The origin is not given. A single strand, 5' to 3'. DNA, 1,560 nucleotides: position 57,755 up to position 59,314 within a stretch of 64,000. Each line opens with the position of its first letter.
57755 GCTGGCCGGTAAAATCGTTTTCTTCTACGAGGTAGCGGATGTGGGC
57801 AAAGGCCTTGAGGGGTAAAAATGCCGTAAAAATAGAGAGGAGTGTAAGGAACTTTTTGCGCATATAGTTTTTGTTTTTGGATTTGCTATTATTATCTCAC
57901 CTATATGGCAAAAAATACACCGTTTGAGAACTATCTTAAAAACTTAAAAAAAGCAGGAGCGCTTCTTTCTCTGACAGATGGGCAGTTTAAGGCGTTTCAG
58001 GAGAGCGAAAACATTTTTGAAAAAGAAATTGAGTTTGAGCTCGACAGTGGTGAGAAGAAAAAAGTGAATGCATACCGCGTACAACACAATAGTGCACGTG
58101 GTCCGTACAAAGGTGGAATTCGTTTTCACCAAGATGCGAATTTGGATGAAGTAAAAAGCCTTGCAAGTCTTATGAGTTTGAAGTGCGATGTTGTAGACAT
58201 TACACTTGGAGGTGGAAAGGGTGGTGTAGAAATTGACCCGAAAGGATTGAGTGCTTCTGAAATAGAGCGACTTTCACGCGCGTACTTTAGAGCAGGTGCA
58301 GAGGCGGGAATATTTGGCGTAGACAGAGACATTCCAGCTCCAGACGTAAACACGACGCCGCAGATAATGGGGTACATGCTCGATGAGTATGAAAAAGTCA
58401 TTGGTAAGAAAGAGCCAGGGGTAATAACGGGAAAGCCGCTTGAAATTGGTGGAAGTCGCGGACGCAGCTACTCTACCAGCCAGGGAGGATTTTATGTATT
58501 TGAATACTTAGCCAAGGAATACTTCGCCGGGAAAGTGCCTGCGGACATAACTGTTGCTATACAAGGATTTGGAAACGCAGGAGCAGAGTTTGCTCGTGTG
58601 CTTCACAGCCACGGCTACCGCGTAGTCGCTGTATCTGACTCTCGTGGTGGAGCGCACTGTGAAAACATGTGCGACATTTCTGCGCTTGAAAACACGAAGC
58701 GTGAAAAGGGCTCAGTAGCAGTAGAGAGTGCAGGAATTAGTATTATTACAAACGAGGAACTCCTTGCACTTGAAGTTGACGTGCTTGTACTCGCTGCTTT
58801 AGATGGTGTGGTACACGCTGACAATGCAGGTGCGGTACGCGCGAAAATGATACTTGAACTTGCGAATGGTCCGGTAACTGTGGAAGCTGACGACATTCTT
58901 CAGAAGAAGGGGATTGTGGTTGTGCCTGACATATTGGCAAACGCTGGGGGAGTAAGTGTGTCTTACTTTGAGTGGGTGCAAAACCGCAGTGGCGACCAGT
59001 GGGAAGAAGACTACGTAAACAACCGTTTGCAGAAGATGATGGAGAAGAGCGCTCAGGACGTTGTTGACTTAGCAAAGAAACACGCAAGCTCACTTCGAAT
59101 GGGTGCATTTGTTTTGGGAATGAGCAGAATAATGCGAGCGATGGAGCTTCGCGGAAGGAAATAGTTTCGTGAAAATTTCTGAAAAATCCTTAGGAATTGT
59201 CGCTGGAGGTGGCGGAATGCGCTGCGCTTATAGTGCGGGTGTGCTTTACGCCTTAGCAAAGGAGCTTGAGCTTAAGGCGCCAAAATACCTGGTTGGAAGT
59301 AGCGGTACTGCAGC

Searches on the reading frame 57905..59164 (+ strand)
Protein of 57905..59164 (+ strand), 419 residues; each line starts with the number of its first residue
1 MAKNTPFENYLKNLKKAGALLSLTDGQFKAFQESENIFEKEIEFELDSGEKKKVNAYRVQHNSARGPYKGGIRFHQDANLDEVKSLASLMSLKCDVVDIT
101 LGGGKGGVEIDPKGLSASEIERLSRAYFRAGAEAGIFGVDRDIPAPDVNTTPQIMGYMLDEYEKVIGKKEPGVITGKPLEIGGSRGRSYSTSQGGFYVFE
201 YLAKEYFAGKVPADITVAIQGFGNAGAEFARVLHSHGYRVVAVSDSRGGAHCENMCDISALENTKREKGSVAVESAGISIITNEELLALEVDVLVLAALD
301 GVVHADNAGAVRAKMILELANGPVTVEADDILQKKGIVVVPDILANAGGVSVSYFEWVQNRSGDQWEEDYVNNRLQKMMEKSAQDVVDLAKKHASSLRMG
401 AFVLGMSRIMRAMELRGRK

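Call 100: search_protein_families(library=pfam, max_evalue=0.00001, proteins=[window:57905-59164:+])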
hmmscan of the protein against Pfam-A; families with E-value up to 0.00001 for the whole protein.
window:57905-59164:+ (419 aa): 2 families
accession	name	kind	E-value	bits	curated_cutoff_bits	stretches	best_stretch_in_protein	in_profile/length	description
PF00208.27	ELFV_dehydrog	-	6.4e-66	222.9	23.4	1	182-417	1-241/241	Glutamate/Leucine/Phenylalanine/Valine dehydrogenase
PF02812.23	ELFV_dehydrog_N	-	4.1e-45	153.1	25.3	1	35-164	2-129/129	Glu/Leu/Phe/Val dehydrogenase, dimerisation domain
